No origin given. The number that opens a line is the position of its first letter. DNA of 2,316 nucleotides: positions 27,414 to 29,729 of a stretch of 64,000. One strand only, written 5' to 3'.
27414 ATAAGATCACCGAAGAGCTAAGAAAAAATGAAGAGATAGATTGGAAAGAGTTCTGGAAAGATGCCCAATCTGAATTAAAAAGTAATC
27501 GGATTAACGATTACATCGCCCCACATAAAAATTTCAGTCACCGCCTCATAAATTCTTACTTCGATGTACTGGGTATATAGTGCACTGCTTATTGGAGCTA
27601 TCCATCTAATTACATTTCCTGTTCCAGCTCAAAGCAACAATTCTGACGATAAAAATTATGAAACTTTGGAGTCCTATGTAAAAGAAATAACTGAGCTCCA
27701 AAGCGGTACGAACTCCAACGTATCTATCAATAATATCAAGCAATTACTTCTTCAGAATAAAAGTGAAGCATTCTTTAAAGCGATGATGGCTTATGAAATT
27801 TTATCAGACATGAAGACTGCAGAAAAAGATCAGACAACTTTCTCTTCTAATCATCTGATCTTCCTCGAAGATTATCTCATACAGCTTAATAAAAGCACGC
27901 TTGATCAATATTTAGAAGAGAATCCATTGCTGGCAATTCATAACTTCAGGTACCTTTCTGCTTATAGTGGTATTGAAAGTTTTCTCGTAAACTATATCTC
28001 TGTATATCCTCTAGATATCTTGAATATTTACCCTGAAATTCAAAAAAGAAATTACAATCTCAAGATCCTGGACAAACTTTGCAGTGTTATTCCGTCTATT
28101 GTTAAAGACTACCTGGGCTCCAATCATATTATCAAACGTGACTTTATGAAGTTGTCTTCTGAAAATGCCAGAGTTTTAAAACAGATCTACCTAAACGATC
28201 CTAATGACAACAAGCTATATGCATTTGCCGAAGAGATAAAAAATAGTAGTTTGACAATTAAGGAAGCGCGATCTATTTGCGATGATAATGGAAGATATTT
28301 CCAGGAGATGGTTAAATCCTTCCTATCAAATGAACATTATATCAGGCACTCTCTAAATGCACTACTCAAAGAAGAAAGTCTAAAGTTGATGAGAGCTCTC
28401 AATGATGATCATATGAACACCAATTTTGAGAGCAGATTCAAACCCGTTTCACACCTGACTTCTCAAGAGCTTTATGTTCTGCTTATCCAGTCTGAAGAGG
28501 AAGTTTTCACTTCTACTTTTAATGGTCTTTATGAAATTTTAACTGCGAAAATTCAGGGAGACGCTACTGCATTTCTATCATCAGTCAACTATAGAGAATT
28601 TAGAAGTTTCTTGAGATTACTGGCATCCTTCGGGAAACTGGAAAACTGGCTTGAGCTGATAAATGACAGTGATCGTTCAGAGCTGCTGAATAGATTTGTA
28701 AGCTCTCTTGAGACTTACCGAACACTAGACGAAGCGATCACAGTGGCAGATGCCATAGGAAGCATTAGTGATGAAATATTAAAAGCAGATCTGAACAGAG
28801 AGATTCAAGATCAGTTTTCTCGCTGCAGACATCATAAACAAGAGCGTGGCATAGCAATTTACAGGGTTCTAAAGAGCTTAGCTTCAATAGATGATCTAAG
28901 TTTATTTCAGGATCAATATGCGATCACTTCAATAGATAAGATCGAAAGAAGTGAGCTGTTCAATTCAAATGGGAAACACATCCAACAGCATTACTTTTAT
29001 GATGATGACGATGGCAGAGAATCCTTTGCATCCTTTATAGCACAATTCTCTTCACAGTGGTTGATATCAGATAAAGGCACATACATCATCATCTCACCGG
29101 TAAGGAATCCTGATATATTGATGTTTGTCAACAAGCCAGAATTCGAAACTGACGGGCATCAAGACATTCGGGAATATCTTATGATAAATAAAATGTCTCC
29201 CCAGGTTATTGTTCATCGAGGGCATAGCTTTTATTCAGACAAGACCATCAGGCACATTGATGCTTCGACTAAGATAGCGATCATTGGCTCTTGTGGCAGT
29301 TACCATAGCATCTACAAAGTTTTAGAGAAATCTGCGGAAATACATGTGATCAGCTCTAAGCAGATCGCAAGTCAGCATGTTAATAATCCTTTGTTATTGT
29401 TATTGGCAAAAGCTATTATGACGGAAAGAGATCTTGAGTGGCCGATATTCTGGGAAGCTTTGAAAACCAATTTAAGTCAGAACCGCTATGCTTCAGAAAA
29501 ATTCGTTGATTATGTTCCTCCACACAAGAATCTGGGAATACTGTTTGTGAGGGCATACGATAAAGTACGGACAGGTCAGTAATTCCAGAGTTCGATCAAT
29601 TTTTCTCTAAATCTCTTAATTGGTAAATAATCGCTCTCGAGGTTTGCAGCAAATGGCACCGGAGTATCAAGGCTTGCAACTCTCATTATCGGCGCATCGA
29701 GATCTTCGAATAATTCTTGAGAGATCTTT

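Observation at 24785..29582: Tandem, translationally coupled pair of large secreted paralogs (931 and 672 aa) with no recognisable family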

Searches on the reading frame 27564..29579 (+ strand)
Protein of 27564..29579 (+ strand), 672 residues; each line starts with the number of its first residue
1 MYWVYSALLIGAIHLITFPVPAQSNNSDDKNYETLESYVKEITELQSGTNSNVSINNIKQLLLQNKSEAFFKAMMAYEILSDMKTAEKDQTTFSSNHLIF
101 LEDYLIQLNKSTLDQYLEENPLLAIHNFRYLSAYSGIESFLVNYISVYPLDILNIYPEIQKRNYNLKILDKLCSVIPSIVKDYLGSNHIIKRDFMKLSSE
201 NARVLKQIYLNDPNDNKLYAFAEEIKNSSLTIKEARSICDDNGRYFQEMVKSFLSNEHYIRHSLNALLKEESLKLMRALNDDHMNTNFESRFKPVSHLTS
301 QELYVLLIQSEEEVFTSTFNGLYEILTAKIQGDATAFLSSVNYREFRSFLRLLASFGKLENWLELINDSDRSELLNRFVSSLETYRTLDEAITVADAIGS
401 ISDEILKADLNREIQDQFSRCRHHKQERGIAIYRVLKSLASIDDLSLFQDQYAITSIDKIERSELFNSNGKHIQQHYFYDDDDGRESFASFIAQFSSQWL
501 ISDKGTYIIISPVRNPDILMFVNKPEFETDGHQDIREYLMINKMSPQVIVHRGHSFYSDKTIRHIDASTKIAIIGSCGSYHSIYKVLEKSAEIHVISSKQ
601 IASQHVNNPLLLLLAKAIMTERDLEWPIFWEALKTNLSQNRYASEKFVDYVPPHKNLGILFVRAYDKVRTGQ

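Call 4: search_protein_families(library=pfam, proteins=[window:27564-29579:+], max_evalue=1)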
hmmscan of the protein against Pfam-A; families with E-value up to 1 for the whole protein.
window:27564-29579:+ (672 aa): 1 family
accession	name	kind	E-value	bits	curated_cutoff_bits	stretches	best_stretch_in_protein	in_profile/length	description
PF21728.3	PADR1_N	-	0.076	13.9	25.7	0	29-68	2-41/60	PADR1, N-terminal helical domain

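Call 5: search_protein_families(library=ncbifam, proteins=[window:27564-29579:+], max_evalue=1)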
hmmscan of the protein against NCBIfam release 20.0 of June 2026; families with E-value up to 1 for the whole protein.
window:27564-29579:+ (672 aa): 0 families

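Call 7: search_solved_structures(query=window:27564-29579:+, max_evalue=10)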
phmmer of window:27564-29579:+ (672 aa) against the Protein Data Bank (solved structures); distinct sequences matched with E-value up to 10: 2.
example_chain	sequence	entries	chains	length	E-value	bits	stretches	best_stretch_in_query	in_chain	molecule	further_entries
1tvd_A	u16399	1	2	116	0.24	13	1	475-519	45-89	T CELL RECEPTOR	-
8k74_A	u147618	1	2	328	0.86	11.1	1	449-516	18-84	Alkanal monooxygenase alpha chain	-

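Call 8: find_homologous_proteins(query=window:27564-29579:+)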
Query window:27564-29579:+ (672 aa): 4 proteins with E <= 0.001 among 8000 candidates.
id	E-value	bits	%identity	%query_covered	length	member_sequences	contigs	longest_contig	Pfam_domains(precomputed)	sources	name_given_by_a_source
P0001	0.0e+0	1485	100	100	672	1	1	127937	-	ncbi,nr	ncbi:MAG: hypothetical protein HKN92_03415 [Chitinophagales bacterium]|nr:hypothetical protein [Chit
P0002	5.2e-79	284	30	88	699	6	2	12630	-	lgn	-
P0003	6.0e-72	261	33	65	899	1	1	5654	-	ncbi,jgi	jgi:hypothetical protein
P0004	4.2e-33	133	24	59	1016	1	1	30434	-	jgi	-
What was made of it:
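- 27564..29582 (+): ORF2, the 'short' paralogue (672 aa; HKN92_03415). Identical GenBank protein P0001 (call 8).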

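Call 13: find_homologous_proteins(query=A1)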
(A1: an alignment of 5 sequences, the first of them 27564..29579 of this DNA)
Query A1 (5 sequences) (672 aa, profile of the alignment): 2 proteins with E <= 0.001 among 8000 candidates.
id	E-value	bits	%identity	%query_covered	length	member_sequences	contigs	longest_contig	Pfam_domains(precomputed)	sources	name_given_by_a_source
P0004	6.4e-290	983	24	59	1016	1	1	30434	-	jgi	-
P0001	9.1e-261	886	100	100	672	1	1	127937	-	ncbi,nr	ncbi:MAG: hypothetical protein HKN92_03415 [Chitinophagales bacterium]|nr:hypothetical protein [Chit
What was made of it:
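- Tried and rejected: Word-indexed searches gave only 4 and 2 hits (calls 8, 13), which wrongly suggested a rare family.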

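Call 21: find_encoding_contigs(protein=P0002, flank=8000, max_places=4)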
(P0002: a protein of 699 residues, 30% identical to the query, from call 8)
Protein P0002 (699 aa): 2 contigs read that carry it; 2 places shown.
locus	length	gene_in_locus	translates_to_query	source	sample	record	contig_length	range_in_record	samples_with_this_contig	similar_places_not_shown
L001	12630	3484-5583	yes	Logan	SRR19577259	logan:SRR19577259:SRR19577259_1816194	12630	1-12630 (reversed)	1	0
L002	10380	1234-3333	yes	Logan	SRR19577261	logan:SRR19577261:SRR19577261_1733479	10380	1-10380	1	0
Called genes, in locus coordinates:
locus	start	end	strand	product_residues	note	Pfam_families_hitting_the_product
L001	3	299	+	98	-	?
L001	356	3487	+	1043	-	-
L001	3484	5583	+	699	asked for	-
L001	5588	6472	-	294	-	PF25539:Bestrophin_2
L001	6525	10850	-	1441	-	PF01835:MG2 (weak), PF07703:A2M_BRD (faint), PF02369:Big_1 (faint), PF13620:CarboxypepD_reg (weak), PF13715:CarbopepD_reg_2 (weak), PF00207:A2M (weak), PF07678:TED_complement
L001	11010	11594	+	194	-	PF04542:Sigma70_r2, PF08281:Sigma70_r4_2, PF04545:Sigma70_r4 (weak)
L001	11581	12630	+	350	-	?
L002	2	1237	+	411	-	?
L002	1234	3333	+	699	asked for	-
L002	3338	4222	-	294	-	PF25539:Bestrophin_2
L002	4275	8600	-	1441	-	PF01835:MG2 (weak), PF07703:A2M_BRD (faint), PF02369:Big_1 (faint), PF13620:CarboxypepD_reg (weak), PF13715:CarbopepD_reg_2 (weak), PF00207:A2M (weak), PF07678:TED_complement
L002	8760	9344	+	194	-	PF04542:Sigma70_r2, PF08281:Sigma70_r4_2, PF04545:Sigma70_r4 (weak)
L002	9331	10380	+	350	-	?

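Call 22: find_encoding_contigs(protein=P0003, flank=8000, max_places=4)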
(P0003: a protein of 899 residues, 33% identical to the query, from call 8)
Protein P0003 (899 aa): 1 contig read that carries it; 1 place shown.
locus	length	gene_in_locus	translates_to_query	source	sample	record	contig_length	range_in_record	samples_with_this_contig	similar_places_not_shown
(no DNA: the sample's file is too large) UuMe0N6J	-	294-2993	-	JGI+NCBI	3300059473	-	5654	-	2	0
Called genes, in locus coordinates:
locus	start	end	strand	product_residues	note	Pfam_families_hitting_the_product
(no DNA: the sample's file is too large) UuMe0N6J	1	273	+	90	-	?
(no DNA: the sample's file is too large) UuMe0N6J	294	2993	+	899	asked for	-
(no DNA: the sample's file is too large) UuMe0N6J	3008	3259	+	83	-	-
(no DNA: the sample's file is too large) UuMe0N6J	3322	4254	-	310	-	PF01544:CorA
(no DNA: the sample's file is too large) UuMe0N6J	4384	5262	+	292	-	PF12697:Abhydrolase_6 (weak)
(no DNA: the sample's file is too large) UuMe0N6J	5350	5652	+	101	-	?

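Call 23: find_encoding_contigs(protein=P0004, flank=10000, max_places=4)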
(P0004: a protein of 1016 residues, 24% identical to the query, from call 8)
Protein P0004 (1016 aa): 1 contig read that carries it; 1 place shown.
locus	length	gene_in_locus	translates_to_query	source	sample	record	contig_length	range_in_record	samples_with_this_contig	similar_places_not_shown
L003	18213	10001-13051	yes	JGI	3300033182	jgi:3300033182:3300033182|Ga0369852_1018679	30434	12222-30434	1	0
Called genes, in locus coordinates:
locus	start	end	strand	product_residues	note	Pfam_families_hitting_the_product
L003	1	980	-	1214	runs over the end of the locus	PF04563:RNA_pol_Rpb2_1, PF04561:RNA_pol_Rpb2_2, PF04565:RNA_pol_Rpb2_3, PF10385:RNA_pol_Rpb2_45, PF00562:RNA_pol_Rpb2_6, PF04560:RNA_pol_Rpb2_7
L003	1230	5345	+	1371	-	-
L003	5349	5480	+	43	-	-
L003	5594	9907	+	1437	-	-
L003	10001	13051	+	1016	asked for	-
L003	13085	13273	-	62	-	-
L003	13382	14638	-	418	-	PF02403:Seryl_tRNA_N, PF00587:tRNA-synt_2b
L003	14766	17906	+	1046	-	-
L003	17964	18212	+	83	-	?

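Call 26: search_protein_representatives(alignment_id=A1)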
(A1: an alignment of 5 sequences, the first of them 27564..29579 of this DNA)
Query: 5 sequences, 826 profile positions. Proteins with E-value up to 0.001 (for the whole library): 1032; up to 1e-10: 820; up to 1e-30: 639. The best 150 are listed.
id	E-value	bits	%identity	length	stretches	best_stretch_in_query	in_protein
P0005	0.0e+00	1043.0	-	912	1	2-826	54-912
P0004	2.0e-290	982.6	-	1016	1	3-822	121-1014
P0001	2.9e-261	886.1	-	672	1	141-825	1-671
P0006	8.4e-199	679.5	-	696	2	267-825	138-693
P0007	1.3e-191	655.7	-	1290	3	42-824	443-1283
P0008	7.9e-189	646.5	-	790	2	340-826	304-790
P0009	2.5e-186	638.3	-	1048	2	271-824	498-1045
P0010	3.6e-184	631.1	-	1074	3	96-824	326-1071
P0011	1.2e-182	626.1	-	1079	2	270-824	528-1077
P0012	4.7e-180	617.5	-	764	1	276-822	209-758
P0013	1.1e-179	616.3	-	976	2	301-823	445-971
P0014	1.4e-179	616.0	-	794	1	204-824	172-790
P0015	1.2e-176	606.3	-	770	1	305-825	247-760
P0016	4.0e-176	604.5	-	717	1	274-824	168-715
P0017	2.2e-175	602.1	-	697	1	204-822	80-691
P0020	1.3e-171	589.6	-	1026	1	307-825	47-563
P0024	2.8e-169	581.9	-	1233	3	369-823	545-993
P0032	3.9e-164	564.8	-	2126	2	299-824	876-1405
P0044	8.2e-161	553.9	-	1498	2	341-823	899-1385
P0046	6.5e-159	547.6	-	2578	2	268-823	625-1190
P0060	2.1e-153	529.4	-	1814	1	324-825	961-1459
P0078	2.9e-147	509.0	-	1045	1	325-823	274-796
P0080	9.4e-147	507.3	-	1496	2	340-824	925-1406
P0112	3.5e-137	475.7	-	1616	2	240-825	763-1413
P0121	7.7e-135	467.9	-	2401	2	340-824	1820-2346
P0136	6.9e-130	451.6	-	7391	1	380-823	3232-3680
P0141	3.1e-128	446.1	-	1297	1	352-824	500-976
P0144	1.3e-126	440.7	-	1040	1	148-817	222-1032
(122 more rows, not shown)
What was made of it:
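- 1032 representatives with E<=1e-3 and 639 with E<=1e-30 (call 26).
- Tried and rejected: The exhaustive profile search corrected this (call 26).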

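Call 27: predict_structure(alignment_id=A1)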
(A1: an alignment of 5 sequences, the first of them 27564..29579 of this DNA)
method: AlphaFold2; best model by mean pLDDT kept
length: 672 residues; sequences in the alignment: 5
mean_pLDDT: 70.5   pTM: 0.60
mean pLDDT of the five models: 70.5, 67.0, 62.0, 61.5, 61.3
residues with pLDDT >= 90: 65; 70-90: 347; 50-70: 140; < 50: 120
segments of 3 or more residues with pLDDT < 50: 1-105, 442-447, 670-672
pLDDT, mean of each block of 10 residues (from residue 1): 31 35 33 39 41 41 41 40 35 37 50 61 59 75 75 82 87 77 77 86 81 72 78 85 85 64 72 85 77 87 88 74 89 72 71 74 76 72 61 64 73 82 73 66 48 65 89 91 80 84 95 88 92 93 92 76 86 67 73 72 70 88 86 81 68 62 57 40
secondary structure, 60 per line:
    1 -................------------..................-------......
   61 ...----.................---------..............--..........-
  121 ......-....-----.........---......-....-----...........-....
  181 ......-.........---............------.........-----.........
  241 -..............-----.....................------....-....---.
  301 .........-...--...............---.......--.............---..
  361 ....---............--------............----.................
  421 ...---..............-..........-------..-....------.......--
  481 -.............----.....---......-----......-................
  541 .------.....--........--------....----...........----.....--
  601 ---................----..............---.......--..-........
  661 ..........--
elements in order: H2-17 H30-47 H55-63 H68-84 H94-107 H110-119 H121-126 H128-131 H137-145 H149-154 H156-159 H165-175 H177-186 H188-196 H200-211 H218-226 H232-240 H242-255 H261-281 H288-291 H293-296 H300-309 H316-330 H334-340 H343-355 H359-364 H368-379 H388-399 H404-423 H427-440 H442-451 H462-465 E472-478 H482-494 E499-503 E507-512 E518-523 H525-541 E548-552 H555-562 E571-574 H579-589 E594-598 H604-619 H626-637 H641-647 H653-670
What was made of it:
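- Checked: 'Mostly helical until the last ~200 aa' is borne out by the AlphaFold2 model of ORF2: helices from about residue 110 to 455, and alpha/beta from 455 to 672 (call 27).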

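Call 30: search_protein_families(library=pfam, proteins=[P0046, P0121, P0032, P0060], max_evalue=0.01)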
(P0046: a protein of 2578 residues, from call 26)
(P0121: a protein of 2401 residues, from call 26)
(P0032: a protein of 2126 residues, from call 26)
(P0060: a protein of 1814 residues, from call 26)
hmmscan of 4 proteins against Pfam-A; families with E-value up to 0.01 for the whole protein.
P0046 (2578 aa): 3 families
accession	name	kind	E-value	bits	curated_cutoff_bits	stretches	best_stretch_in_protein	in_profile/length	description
PF00208.27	ELFV_dehydrog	-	8.3e-10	39.2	23.4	1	1916-2073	10-178/241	Glutamate/Leucine/Phenylalanine/Valine dehydrogenase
PF02812.23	ELFV_dehydrog_N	-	3.2e-09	37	25.3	1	1788-1837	29-74/129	Glu/Leu/Phe/Val dehydrogenase, dimerisation domain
PF00583.31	Acetyltransf_1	-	0.00054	20.7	20.7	1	2379-2464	16-114/116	Acetyltransferase (GNAT) family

P0121 (2401 aa): 1 family
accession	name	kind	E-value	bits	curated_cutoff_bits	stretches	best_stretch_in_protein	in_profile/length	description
PF13646.12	HEAT_2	-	0.0015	19.2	27.7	0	1207-1246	2-40/88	HEAT repeats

P0032 (2126 aa): 0 families

P0060 (1814 aa): 0 families

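Call 31: fold_search(model_id=the predicted structure, library=pdb)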
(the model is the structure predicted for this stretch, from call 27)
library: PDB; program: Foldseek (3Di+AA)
matches with E <= 10: 878; with E <= 0.001: 0
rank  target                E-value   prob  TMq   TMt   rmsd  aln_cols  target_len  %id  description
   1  7rdr_A                1.6e-02  0.63  0.13  0.16  21.9       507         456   13  Circular tandem repeat protein with novel repeat topology and enhanced subunit contact surfaces (released 2021-09-01)
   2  9ijj_l                1.7e-02  0.60  0.14  0.12  21.6       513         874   13  In situ structure of the central apparatus in mouse sperm axoneme. (released 2025-06-04)
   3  9fmd_I                2.3e-02  0.23  0.12  0.11  39.6       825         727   11  Integrative model of the human post-catalytic spliceosome (P-complex) (released 2024-07-10)
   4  8or3_A                2.4e-02  0.30  0.11  0.10  32.9       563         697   14  CAND1-CUL1-RBX1-SKP1-SKP2-DCNL1 (released 2023-06-28)
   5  7y4i_B                2.5e-02  0.82  0.22  0.19  29.8       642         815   11  Crystal structure of SPINDLY in complex with GDP (released 2022-12-07)
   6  7q2z_E                4.3e-02  0.66  0.16  0.14  26.9       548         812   11  Cryo-EM structure of S.cerevisiae condensin Ycg1-Brn1-DNA complex (released 2022-04-06)
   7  8ro2_J                4.7e-02  0.66  0.15  0.17  24.4       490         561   13  Integrative Structure of the human intron lariat Spliceosome (ILS'') (released 2024-09-18)
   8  4rv1_D                5.6e-02  0.89  0.19  0.26  17.3       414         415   12  Crystal Structure of Engineered Protein. Northeast Structural Genomics Consortium (NESG) Target OR497. (released 2014-12-10)
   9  5mu7_A                5.8e-02  0.80  0.15  0.23  14.9       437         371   11  Crystal Structure of the beta/delta-COPI Core Complex (released 2017-06-28)
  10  5qsm_B                6.1e-02  0.47  0.15  0.21  17.4       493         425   13  PanDDA analysis group deposition -- Crystal Structure of human STAG1 in complex with Z57261895 (released 2019-08-21)
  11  7qfw_A                6.1e-02  0.30  0.15  0.14  29.8       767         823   10  S.c. Condensin peripheral Ycg1 subcomplex bound to DNA (released 2022-06-15)
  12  3w3y_A                6.4e-02  0.63  0.21  0.16  20.0       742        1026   11  Crystal structure of Kap121p bound to Nup53p (released 2013-04-10)
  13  8a22_Xd               6.6e-02  0.84  0.19  0.27  15.6       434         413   12  Structure of the mitochondrial ribosome from Polytomella magna (released 2022-11-16)
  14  8v3b_a                6.6e-02  0.35  0.10  0.14  19.1       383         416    9  Computational Designed Nanocage O43_129_+4 (released 2024-03-13)
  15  8fni_11               6.9e-02  0.28  0.14  0.15  26.4       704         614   12  Cryo-EM structure of RNase-treated RESC-B in trypanosomal RNA editing (released 2023-07-19)
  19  9i05_Xl               9.4e-02  0.69  0.17  0.24  20.1       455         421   10  Cryo-EM structure of the large subunit of the mitochondrial ribosome from Toxoplasma gondii (released 2025-06-11)
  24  9hmv_A                1.2e-01  0.51  0.16  0.12  16.5       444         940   10  Cryo-EM structure of SA2-SCC1 complex at 2.9 angstrom (released 2025-09-03)
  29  9l4c_B                1.2e-01  0.51  0.14  0.12  18.5       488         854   11  ATR Spiral -ATRIP bound with RP-3500 (released 2025-05-21)
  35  9l5r_Cb               1.4e-01  0.13  0.09  0.12  42.9       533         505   11  Cryo-EM structure of the thermophile spliceosome (state ILS) (released 2025-03-12)
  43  9hn0_B                1.6e-01  0.30  0.14  0.07  24.9       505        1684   12  Cryo-EM structure of human separase bound to SCC1 (310-550 aa) (released 2025-09-03)
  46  9bv1_U                1.6e-01  0.21  0.13  0.11  22.5       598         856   11  M2A Midnolin-Proteasome (translocating) (released 2025-06-11)
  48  9ogf_A                1.7e-01  0.35  0.15  0.16  16.7       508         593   10  Cryo-EM structure of human exportin-1 conjugated with KPT-UTSW1 and bound to human ASB8-ELOB/C (released 2025-11-26)
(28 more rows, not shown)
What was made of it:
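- Each protein has a large alpha-solenoid region typical of binding proteins (calls 27, 31).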

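Call 41: find_related_loci(query=A1, collection=genome_contigs, flank=6000)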
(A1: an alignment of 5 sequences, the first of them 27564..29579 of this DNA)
Query A1 (672 aa) in genome_contigs; peptide patterns used: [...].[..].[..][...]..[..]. (x = any residue, [..] = any of these).
599 stretches matched a pattern (row limit reached: there are more); 587 encode a relative of the query (tblastn E <= 1e-3); the best 80 are kept; 80 distinct loci.
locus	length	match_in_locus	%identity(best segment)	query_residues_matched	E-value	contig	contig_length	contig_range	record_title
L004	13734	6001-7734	34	98-668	2e-105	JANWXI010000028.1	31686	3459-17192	MAG: Chitinophagales bacterium isolate SKYG42 NODE_28_length_31686_cov_6.073618, whole genome shotgun sequence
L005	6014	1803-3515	35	113-670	1e-104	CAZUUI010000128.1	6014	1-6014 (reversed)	MAG TPA_asm: uncultured Chitinophagaceae bacterium isolate SRP278252_co1_587 genome assembly, contig: NODE_25577_length_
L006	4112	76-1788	36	113-670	3e-105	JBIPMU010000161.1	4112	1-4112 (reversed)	MAG: Chitinophagales bacterium isolate ME2017-06-17_3300042311_group7_bin111 Rohwer_bin579_scaffold_21917_c1, whole geno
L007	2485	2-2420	35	98-672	8e-109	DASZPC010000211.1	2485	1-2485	MAG TPA_asm: Chitinophagales bacterium isolate SMAG_U5961 k141_57860, whole genome shotgun sequence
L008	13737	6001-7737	34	100-671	1e-103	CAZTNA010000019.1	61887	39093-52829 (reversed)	MAG TPA_asm: uncultured Chitinophaga sp. isolate SRP189682_co1_341 genome assembly, contig: NODE_452_length_61887_cov_11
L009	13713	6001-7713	35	113-670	1e-103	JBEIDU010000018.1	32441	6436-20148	MAG: Chitinophagales bacterium isolate Sample-101-S75-bin-47 Sample_101_S75-bin_47-k141_3366883, whole genome shotgun se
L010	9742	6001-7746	34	96-668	2e-103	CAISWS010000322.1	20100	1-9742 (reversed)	MAG: uncultured Bacteroidetes bacterium isolate AM3_bin-0905 genome assembly, contig: bin-0905:322/527, whole genome sho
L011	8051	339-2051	35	113-670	5e-103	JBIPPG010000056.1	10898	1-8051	MAG: Chitinophagales bacterium isolate ME2015-06-27_3300042558_group6_bin82 Rohwer_bin577_scaffold_4764_c1, whole genome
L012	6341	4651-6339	35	113-662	4e-103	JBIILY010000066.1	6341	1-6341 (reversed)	MAG: Chitinophagales bacterium isolate ME2002-05-24pf_3300042563_group1_bin22 Rohwer_bin570_scaffold_15070_c1, whole gen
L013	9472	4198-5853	35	124-668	9e-103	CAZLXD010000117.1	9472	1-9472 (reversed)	MAG TPA_asm: uncultured Chitinophaga sp. isolate binchicken_co16_334 genome assembly, contig: NODE_12008_length_9472_cov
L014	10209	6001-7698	35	116-670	1e-102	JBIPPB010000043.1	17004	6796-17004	MAG: Chitinophagales bacterium isolate ME2015-06-16_3300042319_group6_bin149 Rohwer_bin575_scaffold_1735_c1, whole genom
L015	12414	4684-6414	34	97-668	6e-102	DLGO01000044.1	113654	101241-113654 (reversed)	MAG TPA_asm: Bacteroidetes bacterium UBA7692 UBA7692_contig_12858, whole genome shotgun sequence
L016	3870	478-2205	36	97-667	1e-103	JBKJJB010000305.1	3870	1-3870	MAG: Chitinophagales bacterium isolate ant_bin.189 S1Ck117_3892630_flag_0_multi_14.9627_len_3870, whole genome shotgun s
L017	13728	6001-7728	33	100-668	1e-101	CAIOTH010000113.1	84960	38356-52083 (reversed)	MAG: uncultured Bacteroidetes bacterium isolate Umea3_bin-1751 genome assembly, contig: bin-1751:113/174, whole genome s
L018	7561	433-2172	33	96-668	2e-101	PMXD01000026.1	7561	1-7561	MAG: Bacteroidetes bacterium isolate bog_950 73.20110700_S3M.57_contig_54430, whole genome shotgun sequence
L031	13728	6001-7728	35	100-668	2e-97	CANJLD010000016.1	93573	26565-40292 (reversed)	MAG: Bacteroidetes bacterium isolate RH-23may17-677 genome assembly, contig: RH-23may17-C1612, whole genome shotgun sequ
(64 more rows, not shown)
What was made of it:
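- At least 587 loci in GTDB species genomes (call 41).
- Tried and rejected: It was repeated with the 5-sequence alignment (call 41).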
